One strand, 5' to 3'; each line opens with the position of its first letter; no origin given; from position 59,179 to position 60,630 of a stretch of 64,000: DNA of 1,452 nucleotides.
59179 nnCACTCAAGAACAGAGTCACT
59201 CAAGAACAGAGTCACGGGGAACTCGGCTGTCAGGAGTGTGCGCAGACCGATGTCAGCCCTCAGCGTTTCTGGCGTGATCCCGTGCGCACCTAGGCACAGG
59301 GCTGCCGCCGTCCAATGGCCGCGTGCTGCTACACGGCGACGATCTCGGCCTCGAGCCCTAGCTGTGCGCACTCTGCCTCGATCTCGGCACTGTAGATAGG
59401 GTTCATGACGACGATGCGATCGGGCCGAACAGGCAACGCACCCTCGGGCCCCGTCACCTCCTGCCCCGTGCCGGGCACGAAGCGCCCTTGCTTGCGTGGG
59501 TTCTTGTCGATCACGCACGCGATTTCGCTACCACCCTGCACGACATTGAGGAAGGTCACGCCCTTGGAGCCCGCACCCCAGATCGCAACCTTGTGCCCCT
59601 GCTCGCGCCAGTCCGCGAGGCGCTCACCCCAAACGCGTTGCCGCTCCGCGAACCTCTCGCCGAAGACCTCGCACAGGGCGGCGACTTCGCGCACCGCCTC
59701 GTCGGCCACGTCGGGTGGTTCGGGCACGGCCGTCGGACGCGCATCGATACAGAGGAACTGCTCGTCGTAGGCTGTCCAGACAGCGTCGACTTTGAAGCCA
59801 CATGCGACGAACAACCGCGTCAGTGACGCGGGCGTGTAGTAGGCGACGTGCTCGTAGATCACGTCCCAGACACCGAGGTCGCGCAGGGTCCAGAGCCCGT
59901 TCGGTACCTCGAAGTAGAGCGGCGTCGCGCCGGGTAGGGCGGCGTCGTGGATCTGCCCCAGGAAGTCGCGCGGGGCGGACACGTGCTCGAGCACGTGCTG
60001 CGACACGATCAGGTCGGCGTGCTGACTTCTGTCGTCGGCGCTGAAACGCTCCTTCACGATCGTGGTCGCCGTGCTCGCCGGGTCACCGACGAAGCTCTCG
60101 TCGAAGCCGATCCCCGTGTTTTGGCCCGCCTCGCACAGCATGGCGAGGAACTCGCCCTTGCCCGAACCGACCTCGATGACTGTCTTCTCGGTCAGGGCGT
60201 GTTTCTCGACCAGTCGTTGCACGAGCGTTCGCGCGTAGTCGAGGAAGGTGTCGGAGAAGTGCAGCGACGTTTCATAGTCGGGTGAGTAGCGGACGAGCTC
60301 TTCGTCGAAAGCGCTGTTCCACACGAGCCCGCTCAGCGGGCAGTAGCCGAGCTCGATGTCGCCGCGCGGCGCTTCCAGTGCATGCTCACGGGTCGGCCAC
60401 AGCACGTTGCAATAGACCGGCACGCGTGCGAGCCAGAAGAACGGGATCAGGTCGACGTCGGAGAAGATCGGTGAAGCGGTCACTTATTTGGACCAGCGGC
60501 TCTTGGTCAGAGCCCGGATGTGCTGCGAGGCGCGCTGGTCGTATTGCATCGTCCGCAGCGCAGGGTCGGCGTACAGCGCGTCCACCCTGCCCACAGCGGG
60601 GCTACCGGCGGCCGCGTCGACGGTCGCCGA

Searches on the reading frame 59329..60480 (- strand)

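Call 31: search_protein_families(library=pfam, proteins=[window:59329-60480:-], max_evalue=0.01)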
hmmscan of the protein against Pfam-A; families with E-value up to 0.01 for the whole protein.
window:59329-60480:- (383 aa): 4 families
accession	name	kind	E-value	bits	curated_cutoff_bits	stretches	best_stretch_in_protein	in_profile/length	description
PF13489.12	Methyltransf_23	-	5.7e-21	75.4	27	1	83-233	9-163/164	Methyltransferase domain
PF08484.17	Methyltransf_14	-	2.8e-15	56.9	23.5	1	271-372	44-146/160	C-methyltransferase C-terminal domain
PF08242.18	Methyltransf_12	-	3.4e-06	28.1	30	1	102-185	1-96/98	Methyltransferase domain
PF08241.18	Methyltransf_11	-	3.4e-05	24.9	21.2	1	103-184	2-90/95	Methyltransferase domain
